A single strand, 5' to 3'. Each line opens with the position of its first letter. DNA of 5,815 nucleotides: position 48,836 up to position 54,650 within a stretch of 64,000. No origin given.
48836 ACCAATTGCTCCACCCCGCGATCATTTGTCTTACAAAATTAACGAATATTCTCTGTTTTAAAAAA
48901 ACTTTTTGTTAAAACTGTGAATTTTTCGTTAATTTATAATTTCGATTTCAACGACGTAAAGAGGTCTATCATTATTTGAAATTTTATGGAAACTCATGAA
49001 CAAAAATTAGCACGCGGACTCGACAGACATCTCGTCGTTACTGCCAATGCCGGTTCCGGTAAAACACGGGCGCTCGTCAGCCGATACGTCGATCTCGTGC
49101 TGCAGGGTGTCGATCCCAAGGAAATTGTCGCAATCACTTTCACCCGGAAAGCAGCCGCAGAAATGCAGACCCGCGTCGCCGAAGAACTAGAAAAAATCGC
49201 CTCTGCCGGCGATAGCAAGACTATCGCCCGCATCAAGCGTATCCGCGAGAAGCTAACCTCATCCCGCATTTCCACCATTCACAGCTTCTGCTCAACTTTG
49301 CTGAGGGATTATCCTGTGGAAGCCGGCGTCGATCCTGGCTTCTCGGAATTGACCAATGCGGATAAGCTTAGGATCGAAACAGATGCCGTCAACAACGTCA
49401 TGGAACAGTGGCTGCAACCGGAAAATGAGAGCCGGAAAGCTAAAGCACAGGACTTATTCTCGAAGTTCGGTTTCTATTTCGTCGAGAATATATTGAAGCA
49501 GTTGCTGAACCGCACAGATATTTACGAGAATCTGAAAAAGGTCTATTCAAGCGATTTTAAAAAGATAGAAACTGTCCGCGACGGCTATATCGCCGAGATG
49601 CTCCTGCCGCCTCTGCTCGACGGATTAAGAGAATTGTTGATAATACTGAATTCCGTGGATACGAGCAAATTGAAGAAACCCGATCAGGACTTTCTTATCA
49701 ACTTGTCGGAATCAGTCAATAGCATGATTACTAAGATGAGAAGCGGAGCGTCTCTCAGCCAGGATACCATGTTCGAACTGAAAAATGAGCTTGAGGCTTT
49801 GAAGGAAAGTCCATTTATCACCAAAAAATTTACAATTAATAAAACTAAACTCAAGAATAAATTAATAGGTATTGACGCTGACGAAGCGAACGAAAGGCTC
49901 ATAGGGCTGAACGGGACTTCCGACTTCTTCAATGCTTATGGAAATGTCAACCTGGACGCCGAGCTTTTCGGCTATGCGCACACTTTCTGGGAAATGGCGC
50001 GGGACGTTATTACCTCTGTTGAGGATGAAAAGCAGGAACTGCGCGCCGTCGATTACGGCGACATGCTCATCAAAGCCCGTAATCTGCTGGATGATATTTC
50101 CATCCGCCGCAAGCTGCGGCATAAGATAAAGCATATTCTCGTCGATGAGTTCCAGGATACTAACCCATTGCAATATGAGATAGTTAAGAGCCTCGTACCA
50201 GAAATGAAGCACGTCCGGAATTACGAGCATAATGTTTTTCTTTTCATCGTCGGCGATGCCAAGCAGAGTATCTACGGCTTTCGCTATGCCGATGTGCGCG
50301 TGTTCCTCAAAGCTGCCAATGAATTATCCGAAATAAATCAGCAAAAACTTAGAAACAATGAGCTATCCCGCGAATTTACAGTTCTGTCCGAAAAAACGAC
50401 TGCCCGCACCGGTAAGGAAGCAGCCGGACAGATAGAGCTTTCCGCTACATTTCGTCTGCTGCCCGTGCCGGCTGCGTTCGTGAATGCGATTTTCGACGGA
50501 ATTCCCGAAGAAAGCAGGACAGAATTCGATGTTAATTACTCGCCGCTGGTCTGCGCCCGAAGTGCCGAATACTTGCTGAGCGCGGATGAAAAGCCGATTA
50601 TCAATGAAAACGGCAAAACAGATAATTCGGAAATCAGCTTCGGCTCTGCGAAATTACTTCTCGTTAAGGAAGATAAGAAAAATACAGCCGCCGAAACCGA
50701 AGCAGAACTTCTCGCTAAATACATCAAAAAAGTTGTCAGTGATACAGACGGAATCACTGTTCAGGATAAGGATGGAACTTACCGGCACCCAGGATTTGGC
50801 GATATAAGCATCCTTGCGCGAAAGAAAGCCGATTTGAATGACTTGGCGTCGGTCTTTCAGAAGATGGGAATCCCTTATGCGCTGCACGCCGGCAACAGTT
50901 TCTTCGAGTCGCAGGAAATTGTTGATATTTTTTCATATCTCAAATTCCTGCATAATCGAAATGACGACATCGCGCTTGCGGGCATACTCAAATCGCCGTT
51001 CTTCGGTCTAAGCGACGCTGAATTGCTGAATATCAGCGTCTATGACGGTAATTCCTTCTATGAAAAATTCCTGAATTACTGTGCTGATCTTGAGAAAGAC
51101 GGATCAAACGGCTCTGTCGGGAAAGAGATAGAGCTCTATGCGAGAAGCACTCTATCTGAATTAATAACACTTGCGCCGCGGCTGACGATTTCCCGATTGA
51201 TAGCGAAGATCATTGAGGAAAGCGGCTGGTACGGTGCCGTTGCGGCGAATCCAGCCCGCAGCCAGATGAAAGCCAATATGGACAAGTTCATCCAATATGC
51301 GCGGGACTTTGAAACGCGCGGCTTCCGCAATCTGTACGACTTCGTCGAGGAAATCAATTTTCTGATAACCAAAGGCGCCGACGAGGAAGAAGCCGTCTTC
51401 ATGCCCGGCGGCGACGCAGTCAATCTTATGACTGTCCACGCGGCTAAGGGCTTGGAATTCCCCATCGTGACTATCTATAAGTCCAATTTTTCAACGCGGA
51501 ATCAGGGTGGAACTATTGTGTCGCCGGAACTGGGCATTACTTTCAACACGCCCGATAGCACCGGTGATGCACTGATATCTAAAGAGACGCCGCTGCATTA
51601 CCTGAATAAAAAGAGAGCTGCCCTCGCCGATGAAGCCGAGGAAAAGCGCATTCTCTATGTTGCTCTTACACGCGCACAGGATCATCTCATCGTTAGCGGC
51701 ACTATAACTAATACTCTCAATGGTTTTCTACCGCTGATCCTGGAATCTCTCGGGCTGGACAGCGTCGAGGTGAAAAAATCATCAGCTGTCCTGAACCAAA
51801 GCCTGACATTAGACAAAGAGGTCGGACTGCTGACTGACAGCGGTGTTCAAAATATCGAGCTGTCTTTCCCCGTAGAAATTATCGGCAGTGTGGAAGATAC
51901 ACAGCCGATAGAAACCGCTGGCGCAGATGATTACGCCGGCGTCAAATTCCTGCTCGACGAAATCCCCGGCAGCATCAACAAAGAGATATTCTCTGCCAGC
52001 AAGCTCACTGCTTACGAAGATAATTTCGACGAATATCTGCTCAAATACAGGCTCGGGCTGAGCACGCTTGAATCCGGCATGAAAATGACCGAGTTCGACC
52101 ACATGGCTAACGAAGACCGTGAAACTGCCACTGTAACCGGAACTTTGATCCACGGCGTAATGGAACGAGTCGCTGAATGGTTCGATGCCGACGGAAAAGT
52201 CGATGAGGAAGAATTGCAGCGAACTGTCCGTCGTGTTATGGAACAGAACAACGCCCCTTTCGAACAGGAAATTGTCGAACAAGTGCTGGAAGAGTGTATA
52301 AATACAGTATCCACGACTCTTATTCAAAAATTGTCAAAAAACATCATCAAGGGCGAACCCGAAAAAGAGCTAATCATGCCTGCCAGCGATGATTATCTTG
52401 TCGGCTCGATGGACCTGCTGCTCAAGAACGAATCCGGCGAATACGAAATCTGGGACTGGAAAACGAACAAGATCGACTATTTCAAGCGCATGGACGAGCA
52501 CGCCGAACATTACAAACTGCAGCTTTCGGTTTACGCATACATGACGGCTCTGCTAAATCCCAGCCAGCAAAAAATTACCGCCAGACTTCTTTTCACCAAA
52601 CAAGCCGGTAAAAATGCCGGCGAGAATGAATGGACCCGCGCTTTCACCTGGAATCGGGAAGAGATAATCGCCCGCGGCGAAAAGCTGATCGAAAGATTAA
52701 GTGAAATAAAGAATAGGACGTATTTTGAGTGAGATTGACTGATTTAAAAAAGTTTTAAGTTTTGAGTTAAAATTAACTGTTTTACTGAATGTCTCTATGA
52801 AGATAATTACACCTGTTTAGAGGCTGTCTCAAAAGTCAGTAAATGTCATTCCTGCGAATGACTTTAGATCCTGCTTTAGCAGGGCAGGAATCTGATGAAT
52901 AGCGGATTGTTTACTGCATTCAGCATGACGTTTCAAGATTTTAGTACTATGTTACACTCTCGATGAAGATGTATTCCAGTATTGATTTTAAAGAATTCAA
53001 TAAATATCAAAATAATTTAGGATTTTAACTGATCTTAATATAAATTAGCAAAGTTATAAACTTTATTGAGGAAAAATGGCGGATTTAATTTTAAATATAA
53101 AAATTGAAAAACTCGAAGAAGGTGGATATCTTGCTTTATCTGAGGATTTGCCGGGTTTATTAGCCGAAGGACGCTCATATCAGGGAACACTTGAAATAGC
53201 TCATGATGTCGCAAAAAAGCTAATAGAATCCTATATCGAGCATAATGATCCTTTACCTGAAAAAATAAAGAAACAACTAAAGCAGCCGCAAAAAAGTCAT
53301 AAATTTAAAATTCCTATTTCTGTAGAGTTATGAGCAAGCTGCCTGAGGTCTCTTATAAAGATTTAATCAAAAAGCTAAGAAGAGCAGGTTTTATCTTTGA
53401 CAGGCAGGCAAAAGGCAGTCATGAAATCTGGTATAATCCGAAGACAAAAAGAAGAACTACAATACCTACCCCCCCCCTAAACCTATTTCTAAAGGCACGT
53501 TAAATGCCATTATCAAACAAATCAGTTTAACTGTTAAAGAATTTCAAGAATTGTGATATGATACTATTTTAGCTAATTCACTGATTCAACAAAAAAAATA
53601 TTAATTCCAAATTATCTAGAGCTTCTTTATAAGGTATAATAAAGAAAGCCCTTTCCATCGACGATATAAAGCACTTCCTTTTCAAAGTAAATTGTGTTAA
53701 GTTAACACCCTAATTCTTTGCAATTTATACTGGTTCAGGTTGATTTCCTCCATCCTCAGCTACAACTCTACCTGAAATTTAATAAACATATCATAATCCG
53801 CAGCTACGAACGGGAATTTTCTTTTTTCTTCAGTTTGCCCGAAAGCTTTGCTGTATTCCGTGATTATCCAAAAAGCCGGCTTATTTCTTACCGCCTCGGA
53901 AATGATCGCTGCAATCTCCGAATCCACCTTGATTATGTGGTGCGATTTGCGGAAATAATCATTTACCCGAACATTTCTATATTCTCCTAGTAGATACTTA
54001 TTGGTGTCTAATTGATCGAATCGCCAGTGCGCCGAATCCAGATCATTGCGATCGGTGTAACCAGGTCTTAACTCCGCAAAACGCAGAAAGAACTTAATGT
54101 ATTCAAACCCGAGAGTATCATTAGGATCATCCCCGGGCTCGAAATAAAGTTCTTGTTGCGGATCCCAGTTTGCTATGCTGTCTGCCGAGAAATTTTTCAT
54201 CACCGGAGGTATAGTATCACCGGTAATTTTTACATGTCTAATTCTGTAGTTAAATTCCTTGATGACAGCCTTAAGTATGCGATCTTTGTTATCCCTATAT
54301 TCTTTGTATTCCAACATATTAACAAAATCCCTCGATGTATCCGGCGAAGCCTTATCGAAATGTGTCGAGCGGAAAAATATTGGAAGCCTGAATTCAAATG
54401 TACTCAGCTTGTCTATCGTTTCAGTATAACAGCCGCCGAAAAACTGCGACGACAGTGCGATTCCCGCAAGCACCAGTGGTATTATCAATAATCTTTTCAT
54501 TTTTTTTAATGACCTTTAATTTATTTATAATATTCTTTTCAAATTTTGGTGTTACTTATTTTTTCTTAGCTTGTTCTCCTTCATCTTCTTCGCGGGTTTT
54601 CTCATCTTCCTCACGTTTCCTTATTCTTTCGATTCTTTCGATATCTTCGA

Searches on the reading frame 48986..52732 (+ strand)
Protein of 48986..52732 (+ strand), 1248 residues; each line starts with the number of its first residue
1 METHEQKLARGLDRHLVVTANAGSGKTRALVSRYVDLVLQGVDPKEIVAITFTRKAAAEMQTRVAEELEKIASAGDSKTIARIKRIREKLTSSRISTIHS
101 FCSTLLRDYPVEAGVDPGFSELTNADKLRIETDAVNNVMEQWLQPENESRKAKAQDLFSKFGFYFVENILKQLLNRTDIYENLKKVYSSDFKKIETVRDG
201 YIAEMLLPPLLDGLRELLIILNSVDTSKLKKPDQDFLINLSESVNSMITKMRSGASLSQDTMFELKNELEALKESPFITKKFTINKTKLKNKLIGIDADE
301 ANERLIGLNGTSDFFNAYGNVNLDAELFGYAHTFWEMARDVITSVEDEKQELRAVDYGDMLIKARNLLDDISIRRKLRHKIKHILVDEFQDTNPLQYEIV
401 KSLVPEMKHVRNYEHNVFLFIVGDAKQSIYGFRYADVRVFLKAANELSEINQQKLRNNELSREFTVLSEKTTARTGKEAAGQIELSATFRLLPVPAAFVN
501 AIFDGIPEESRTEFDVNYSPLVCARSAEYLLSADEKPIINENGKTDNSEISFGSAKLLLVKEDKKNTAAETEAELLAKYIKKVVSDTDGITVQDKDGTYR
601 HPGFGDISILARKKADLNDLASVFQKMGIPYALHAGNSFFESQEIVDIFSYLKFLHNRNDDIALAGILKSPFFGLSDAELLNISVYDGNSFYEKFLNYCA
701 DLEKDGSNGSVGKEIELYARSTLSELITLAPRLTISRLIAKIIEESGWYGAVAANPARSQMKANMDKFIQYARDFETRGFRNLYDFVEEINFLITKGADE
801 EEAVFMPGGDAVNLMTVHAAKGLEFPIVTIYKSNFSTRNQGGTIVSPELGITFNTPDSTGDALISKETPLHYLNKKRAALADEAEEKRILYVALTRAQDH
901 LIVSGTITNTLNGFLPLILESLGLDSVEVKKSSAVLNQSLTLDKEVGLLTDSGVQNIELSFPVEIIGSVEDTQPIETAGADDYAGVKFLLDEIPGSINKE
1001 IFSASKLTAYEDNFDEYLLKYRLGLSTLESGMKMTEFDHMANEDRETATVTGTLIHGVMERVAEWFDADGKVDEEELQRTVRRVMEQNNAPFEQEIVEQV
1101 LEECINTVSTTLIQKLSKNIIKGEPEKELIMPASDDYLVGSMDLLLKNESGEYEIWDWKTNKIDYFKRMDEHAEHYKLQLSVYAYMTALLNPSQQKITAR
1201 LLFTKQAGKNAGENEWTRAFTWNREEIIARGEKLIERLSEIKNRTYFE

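Call 13: search_protein_families(library=pfam, proteins=[window:48986-52732:+])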
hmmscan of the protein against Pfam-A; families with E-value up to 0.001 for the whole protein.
window:48986-52732:+ (1248 aa): 7 families
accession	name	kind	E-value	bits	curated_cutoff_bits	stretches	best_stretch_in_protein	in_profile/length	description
PF00580.27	UvrD-helicase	-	3.4e-56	191.3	23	1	3-446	3-269/271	UvrD/REP helicase N-terminal domain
PF13361.12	UvrD_C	-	1.2e-36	127.3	25.6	1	525-904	8-346/350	UvrD-like helicase C-terminal domain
PF13245.12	AAA_19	-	6.3e-18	65.7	25.1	1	14-433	12-134/134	AAA domain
PF12705.13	PDDEXK_1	-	5.5e-16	59.7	22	1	1002-1216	2-200/247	PD-(D/E)XK nuclease superfamily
PF13538.12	UvrD_C_2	-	2.2e-08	34.3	27.4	0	883-903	31-51/52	UvrD-like helicase C-terminal domain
PF01443.25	Viral_helicase1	-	3.5e-05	24.1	21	0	16-73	1-55/228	Viral superfamily 1 RNA helicase core domain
PF22735.1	NNH3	-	0.00034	21.1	27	0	133-196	124-186/213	NACHT N-terminal Helical domain 3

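Call 106: find_encoding_contigs(protein=window:48986-52732:+, flank=1000, max_places=5)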
Protein window:48986-52732:+ (1248 aa): 2 contigs read that carry it; 2 places shown.
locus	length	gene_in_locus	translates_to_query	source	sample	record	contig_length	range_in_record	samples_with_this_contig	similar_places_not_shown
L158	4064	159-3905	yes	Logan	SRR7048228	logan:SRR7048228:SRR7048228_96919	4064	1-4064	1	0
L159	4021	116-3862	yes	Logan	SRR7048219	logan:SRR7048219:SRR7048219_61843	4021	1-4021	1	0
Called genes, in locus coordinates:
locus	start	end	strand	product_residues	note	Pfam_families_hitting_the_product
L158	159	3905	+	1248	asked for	PF00580:UvrD-helicase, PF13245:AAA_19, PF13361:UvrD_C, PF13538:UvrD_C_2 (faint), PF12705:PDDEXK_1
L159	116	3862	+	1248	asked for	PF00580:UvrD-helicase, PF13245:AAA_19, PF13361:UvrD_C, PF13538:UvrD_C_2 (faint), PF12705:PDDEXK_1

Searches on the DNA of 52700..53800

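Call 33: search_rna_families(source=window, start=52700, end=53800, threshold=evalue, max_evalue=5)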
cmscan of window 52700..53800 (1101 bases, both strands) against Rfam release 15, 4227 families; matches with E-value up to 5: 2.
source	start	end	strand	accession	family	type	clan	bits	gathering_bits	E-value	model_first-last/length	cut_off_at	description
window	53197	53285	+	RF01609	ceN103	Gene; snRNA; snoRNA; CD-box;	-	21.3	55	2.5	1-109/109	no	Caenorhabditis snoRNA ceN103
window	53364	53403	-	RF00908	MIR529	Gene; miRNA;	-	16.7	75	1.1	1-131/131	no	MIR529 microRNA precursor family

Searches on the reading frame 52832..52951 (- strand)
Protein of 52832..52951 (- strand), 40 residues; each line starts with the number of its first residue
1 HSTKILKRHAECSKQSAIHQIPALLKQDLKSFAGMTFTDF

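Call 85: find_homologous_proteins(query=window:52832-52951:-, max_evalue=10)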
Query seq(40 aa): no candidate shares three 5-residue words with the query. No homologue found.

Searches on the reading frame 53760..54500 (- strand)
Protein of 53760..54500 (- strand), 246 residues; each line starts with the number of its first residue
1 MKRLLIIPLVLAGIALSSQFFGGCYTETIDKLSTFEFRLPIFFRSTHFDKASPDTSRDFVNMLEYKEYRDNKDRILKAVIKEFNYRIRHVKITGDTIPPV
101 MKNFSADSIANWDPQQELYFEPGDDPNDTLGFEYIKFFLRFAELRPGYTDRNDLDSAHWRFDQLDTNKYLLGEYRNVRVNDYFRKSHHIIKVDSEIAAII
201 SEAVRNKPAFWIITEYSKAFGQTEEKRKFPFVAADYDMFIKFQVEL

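Call 13: search_protein_families(library=pfam, proteins=[window:53760-54500:-])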
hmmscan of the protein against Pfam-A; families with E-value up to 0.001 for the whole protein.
window:53760-54500:- (246 aa): 0 families

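Call 99: find_encoding_contigs(protein=window:53760-54500:-, flank=10000, max_places=10)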
Protein window:53760-54500:- (246 aa): 3 contigs read that carry it; 3 places shown.
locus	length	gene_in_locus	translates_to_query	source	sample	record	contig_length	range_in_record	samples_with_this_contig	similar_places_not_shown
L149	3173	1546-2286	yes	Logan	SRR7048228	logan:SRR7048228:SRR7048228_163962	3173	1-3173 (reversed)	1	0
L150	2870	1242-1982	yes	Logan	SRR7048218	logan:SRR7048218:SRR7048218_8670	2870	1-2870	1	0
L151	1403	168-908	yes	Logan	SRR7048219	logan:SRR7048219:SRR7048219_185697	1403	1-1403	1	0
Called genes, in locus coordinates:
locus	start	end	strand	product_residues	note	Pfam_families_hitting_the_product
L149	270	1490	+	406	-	PF20230:DUF6588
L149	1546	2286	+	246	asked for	-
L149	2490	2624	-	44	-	-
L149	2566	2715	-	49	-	PF07927:HicA_toxin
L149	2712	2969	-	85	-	-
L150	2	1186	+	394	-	?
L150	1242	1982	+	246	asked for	-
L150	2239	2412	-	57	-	PF07927:HicA_toxin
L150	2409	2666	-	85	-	-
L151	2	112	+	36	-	?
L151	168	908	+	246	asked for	-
